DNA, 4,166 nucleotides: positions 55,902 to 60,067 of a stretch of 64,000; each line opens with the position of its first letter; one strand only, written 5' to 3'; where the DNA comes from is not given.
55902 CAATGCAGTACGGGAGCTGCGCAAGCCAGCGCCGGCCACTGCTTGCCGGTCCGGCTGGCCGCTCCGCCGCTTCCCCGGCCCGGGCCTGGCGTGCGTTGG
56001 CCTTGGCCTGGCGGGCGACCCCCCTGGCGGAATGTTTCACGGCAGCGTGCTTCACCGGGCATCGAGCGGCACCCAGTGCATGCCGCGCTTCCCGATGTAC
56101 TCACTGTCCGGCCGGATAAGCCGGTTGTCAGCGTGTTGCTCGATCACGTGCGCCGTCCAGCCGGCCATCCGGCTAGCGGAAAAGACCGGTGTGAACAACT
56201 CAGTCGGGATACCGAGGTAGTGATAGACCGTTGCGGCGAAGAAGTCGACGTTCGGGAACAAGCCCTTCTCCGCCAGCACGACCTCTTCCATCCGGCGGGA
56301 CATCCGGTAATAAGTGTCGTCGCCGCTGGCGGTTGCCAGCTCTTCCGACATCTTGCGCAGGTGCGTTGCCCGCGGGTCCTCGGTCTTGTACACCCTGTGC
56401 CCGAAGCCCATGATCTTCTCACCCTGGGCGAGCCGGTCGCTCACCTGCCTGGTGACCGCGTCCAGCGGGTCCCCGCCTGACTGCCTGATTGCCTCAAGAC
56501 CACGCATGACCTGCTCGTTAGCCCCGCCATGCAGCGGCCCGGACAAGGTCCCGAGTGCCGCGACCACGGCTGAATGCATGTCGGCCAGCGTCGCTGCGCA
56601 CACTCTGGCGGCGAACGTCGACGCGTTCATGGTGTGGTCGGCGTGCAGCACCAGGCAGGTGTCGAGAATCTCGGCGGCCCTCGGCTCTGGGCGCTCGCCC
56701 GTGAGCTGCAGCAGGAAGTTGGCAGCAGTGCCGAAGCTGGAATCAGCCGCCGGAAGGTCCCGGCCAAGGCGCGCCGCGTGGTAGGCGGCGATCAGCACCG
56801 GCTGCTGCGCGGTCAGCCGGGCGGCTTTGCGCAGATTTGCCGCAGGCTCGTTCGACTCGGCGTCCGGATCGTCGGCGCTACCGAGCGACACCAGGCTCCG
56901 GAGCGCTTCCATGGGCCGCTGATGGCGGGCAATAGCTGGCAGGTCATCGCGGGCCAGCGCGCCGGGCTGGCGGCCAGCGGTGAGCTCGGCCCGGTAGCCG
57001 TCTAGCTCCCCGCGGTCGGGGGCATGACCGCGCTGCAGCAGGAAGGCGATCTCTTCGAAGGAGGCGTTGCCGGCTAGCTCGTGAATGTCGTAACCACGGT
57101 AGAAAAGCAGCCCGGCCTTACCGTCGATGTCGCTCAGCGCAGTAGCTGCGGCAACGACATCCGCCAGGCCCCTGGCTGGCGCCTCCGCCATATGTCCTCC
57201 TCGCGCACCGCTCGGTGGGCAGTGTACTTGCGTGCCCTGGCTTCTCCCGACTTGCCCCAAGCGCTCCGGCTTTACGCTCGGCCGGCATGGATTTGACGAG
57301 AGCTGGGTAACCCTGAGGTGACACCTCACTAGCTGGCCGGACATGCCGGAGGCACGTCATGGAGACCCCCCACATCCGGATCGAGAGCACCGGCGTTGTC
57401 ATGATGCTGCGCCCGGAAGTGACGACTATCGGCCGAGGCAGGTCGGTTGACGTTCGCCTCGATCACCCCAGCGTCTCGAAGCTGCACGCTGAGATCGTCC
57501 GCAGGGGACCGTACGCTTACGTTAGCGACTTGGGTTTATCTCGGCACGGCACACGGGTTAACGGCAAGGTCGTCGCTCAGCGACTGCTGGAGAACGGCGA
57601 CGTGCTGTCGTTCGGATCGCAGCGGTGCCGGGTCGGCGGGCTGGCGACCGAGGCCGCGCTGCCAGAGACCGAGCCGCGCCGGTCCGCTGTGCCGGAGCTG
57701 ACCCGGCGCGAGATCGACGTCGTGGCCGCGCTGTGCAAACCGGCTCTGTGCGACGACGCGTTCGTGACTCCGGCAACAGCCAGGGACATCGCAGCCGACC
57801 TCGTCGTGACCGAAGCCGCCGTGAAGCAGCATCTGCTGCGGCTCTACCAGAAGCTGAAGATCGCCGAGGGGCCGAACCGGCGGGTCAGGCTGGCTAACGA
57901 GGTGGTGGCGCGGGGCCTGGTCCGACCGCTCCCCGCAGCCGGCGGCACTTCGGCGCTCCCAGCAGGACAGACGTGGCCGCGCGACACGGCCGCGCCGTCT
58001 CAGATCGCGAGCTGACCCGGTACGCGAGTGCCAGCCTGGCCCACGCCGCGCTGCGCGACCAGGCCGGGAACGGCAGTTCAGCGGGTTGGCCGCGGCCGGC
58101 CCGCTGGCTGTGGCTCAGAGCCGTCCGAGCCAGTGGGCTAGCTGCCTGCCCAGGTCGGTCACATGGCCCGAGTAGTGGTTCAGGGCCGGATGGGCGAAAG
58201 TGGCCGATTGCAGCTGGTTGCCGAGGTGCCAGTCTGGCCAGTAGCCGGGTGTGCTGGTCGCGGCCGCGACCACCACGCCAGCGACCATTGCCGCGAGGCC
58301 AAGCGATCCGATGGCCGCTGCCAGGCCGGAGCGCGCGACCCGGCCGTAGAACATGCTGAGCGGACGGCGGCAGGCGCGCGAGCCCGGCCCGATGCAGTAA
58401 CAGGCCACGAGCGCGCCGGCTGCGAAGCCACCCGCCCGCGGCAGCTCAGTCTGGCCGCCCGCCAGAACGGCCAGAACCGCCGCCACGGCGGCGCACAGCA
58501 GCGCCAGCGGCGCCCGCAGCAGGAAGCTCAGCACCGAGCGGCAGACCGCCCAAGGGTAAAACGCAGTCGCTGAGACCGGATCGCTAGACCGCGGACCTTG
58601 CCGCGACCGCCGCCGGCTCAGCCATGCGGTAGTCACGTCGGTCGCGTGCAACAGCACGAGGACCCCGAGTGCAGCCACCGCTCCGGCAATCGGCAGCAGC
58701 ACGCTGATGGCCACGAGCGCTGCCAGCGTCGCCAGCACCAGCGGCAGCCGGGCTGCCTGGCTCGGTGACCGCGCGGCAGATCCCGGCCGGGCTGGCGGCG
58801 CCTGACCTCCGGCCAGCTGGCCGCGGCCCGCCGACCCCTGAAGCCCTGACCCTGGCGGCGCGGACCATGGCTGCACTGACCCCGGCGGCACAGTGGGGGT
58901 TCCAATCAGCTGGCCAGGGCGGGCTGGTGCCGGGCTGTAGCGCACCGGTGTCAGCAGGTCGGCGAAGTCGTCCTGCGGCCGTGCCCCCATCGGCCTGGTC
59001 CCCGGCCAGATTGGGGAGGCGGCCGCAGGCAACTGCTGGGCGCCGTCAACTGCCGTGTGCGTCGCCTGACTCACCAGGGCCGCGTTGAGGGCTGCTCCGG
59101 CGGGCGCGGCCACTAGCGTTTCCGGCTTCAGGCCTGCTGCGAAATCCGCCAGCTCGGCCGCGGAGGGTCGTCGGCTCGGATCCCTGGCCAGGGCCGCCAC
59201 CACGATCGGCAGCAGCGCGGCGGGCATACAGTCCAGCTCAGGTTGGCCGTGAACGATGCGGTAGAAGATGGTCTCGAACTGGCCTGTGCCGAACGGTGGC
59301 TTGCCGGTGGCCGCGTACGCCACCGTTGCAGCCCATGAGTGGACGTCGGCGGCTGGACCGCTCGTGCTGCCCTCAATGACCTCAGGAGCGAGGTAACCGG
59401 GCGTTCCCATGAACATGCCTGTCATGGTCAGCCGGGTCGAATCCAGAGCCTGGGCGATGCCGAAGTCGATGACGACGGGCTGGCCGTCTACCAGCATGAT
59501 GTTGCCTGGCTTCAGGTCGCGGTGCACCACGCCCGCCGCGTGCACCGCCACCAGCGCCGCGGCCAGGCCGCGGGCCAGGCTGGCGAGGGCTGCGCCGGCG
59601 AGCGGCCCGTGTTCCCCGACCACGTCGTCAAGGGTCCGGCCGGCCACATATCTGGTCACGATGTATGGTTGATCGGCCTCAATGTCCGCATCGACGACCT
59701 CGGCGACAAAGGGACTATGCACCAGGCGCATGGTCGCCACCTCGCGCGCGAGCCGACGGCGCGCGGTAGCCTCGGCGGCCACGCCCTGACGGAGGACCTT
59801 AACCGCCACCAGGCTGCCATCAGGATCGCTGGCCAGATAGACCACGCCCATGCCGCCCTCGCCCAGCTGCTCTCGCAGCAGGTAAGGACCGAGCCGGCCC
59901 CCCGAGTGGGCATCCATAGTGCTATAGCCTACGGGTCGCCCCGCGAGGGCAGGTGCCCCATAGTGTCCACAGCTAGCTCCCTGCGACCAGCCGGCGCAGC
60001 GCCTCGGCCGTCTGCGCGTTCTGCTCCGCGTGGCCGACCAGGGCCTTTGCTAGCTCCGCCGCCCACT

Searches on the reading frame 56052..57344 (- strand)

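Call 66: search_protein_families(library=pfam, proteins=[window:56052-57344:-], max_evalue=0.00001)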
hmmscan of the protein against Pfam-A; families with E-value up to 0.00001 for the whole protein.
window:56052-57344:- (430 aa): 1 family
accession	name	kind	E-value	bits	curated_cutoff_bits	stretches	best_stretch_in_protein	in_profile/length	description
PF00285.26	Citrate_synt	-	3.7e-119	398.4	27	1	59-412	1-356/357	Citrate synthase, C-terminal domain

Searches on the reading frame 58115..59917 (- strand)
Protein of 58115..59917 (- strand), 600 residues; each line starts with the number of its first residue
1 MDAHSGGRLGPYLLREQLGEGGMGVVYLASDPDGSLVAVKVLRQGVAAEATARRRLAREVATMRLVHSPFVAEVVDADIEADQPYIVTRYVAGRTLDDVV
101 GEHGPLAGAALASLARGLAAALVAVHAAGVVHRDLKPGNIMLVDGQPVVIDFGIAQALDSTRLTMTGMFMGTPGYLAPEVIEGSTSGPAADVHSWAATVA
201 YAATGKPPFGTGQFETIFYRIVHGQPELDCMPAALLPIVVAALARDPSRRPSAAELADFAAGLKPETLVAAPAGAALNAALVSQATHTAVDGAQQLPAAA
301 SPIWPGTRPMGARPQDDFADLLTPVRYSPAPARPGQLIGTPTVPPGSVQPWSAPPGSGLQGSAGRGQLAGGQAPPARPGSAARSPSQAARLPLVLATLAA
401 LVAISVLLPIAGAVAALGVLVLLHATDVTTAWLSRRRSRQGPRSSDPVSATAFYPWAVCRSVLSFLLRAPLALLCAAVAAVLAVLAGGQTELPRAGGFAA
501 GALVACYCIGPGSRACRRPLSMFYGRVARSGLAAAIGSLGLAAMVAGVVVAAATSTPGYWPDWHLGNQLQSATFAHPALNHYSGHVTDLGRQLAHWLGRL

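Call 66: search_protein_families(library=pfam, proteins=[window:58115-59917:-], max_evalue=0.00001)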
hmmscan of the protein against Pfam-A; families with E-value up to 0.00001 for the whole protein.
window:58115-59917:- (600 aa): 4 families
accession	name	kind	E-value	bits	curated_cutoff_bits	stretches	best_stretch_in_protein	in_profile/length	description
PF00069.31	Pkinase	-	1.6e-42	146.1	31.7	1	14-256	3-257/263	Protein kinase domain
PF07714.23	PK_Tyr_Ser-Thr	-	2.3e-23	83.3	23.1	1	15-257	4-255/258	Protein tyrosine and serine/threonine kinase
PF03109.22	ABC1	-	4.1e-08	33.1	22.9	0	49-169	113-229/244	ABC1 atypical kinase-like domain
PF01636.29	APH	-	4.2e-07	30.4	23.2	0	122-155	162-197/239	Phosphotransferase enzyme family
